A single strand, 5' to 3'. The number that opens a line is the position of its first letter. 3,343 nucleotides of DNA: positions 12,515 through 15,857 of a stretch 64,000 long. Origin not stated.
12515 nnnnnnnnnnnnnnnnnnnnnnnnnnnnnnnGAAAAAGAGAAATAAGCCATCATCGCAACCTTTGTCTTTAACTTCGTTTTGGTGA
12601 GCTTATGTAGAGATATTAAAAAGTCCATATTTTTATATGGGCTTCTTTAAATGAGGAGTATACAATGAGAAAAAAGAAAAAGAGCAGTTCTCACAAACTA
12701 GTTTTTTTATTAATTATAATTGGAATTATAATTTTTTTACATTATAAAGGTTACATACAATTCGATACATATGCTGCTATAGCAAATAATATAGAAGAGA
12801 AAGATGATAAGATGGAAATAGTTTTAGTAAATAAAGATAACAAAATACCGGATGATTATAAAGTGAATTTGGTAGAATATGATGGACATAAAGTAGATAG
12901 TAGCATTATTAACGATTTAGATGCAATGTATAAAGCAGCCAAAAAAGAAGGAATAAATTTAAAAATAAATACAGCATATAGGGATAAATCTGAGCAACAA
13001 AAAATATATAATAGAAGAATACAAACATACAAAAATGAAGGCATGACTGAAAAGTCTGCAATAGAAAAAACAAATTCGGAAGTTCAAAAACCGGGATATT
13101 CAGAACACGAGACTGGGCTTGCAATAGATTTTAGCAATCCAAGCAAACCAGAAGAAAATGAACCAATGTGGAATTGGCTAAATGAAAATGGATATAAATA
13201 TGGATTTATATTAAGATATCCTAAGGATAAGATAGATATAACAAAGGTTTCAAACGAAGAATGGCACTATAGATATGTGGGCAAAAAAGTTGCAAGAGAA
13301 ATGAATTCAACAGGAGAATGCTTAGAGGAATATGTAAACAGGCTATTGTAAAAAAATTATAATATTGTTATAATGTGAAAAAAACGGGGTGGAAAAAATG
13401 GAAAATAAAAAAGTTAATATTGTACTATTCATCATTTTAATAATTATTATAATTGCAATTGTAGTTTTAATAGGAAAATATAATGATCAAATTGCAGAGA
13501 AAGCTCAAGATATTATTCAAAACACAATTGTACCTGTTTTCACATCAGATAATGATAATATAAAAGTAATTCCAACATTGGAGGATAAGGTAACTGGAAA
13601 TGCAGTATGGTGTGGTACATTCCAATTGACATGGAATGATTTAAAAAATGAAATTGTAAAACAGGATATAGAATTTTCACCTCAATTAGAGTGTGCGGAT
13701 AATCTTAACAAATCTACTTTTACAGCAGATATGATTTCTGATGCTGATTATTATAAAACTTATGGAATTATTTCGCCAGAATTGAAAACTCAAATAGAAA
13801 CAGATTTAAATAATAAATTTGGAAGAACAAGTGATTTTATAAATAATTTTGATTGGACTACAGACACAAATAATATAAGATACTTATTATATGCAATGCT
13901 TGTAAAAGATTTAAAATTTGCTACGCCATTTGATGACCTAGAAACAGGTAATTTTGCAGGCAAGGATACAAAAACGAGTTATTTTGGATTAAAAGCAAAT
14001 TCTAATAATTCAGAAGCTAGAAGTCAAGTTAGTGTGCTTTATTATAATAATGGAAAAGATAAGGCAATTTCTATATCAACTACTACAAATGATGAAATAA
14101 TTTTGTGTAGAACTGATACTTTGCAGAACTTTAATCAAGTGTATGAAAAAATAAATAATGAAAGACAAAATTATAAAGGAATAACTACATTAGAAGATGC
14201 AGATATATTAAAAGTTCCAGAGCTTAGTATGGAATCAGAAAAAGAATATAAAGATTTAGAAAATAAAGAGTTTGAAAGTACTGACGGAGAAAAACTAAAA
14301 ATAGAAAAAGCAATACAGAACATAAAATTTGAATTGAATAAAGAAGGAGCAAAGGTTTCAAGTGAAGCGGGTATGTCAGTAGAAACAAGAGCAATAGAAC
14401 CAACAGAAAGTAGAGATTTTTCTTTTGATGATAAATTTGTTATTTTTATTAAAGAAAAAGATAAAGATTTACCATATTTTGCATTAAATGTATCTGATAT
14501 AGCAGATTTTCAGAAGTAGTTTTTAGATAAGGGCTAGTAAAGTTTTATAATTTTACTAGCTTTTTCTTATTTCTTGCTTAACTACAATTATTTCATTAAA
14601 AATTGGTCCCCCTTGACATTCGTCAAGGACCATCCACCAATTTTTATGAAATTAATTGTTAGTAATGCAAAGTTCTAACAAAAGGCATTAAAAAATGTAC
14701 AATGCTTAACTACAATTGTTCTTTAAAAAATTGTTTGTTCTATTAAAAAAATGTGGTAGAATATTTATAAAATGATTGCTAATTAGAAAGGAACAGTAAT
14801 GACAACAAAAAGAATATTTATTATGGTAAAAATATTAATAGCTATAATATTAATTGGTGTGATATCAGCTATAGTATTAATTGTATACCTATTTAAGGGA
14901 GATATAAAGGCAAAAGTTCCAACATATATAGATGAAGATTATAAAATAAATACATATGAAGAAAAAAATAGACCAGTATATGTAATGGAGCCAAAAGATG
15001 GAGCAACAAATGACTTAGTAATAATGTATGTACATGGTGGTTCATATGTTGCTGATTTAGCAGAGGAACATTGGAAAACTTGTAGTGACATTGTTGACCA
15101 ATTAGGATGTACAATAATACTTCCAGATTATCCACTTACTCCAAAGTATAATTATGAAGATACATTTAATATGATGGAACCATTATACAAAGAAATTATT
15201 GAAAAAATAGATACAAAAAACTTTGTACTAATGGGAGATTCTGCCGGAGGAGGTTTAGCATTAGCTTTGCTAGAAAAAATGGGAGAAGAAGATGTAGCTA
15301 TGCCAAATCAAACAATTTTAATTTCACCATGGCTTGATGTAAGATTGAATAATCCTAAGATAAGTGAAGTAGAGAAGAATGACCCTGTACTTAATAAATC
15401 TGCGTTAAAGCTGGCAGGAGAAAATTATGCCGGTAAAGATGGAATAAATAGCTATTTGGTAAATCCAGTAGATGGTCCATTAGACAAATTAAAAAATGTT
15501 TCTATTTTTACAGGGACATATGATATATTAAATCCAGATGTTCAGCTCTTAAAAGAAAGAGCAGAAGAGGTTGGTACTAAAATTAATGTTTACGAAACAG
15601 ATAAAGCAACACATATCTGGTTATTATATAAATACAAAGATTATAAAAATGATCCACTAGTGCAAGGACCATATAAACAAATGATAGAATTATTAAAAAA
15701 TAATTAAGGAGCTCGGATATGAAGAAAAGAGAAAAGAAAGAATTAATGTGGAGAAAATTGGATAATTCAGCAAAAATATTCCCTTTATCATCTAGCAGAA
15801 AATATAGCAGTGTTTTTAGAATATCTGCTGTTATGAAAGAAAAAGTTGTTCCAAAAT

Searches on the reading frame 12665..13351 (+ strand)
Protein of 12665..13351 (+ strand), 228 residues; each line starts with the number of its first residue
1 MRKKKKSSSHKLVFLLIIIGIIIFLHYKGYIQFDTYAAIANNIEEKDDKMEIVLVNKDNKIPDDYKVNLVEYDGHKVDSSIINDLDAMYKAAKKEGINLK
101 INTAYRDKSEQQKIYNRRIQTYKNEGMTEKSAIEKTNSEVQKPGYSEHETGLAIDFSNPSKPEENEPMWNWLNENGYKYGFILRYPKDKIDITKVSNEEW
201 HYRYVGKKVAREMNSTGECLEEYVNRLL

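Call 28: search_protein_families(library=ncbifam, max_evalue=1e-20, proteins=[window:12665-13351:+])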
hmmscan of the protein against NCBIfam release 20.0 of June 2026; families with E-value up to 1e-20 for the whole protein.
window:12665-13351:+ (228 aa): 4 families
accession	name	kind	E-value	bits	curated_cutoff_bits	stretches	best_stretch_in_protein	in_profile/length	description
NF000473.1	vanY_BG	exception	1.8e-50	171.8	400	1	45-225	94-272/274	VanY-B/VanY-G family D-Ala-D-Ala carboxypeptidase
NF000472.1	vanY_AFMPt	exception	2.6e-25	89.2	425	1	43-225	67-230/283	VanY-A/VanY-F/VanY-M family D-Ala-D-Ala carboxypeptidase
NF000380.1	vanXY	equivalog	5.5e-23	81.4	250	1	53-225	3-177/179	D,D-carboxypeptidase/D,D-dipeptidase VanXY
NF041194.1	LD_carboxy_LdcB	exception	3.6e-22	79.2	275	1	44-224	11-173/180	LD-carboxypeptidase LdcB/DacB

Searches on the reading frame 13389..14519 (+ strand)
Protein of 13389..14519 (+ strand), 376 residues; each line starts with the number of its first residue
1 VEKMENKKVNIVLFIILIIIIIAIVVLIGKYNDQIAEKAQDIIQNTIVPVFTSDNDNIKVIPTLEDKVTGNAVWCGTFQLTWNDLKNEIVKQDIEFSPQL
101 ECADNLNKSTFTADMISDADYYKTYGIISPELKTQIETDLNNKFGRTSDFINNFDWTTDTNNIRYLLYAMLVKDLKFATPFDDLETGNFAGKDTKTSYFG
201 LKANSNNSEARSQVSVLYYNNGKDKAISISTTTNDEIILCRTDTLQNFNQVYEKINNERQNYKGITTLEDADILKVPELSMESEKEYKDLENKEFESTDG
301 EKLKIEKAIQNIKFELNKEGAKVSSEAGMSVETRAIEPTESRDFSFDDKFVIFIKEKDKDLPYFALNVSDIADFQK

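Call 28: search_protein_families(library=ncbifam, max_evalue=1e-20, proteins=[window:13389-14519:+])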
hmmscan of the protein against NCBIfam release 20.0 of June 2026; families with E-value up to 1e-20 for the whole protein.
window:13389-14519:+ (376 aa): 0 families

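Call 31: search_protein_families(library=pfam, max_evalue=0.0001, proteins=[window:13389-14519:+])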
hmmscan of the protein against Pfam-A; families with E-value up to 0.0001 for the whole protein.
window:13389-14519:+ (376 aa): 1 family
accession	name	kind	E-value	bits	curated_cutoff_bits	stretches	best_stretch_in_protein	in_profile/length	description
PF00079.25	Serpin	-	7e-06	25.9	27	1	297-368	297-367/370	Serpin (serine protease inhibitor)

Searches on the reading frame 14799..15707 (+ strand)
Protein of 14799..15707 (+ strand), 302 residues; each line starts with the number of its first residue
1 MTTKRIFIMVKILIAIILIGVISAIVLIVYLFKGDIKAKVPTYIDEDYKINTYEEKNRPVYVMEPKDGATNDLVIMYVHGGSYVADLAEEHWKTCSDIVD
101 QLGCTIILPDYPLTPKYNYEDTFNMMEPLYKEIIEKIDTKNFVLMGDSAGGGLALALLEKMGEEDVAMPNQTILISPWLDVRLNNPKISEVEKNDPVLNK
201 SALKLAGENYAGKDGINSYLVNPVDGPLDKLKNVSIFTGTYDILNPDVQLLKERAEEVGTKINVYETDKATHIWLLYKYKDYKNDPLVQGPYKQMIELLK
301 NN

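Call 28: search_protein_families(library=ncbifam, max_evalue=1e-20, proteins=[window:14799-15707:+])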
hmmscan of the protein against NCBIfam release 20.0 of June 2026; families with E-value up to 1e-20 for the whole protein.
window:14799-15707:+ (302 aa): 2 families
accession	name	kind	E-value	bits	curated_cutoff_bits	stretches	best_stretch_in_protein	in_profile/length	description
NF058651.1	GESAG_HSLs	subfamily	1.6e-32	112.8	430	1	44-278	40-274/296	GESAG motif subfamily hormone-sensitive lipase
NF052352.1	TriaclglyLipLipYMycb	equivalog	1.2e-25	90.5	450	1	75-279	191-382/397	triacylglycerol lipase LipY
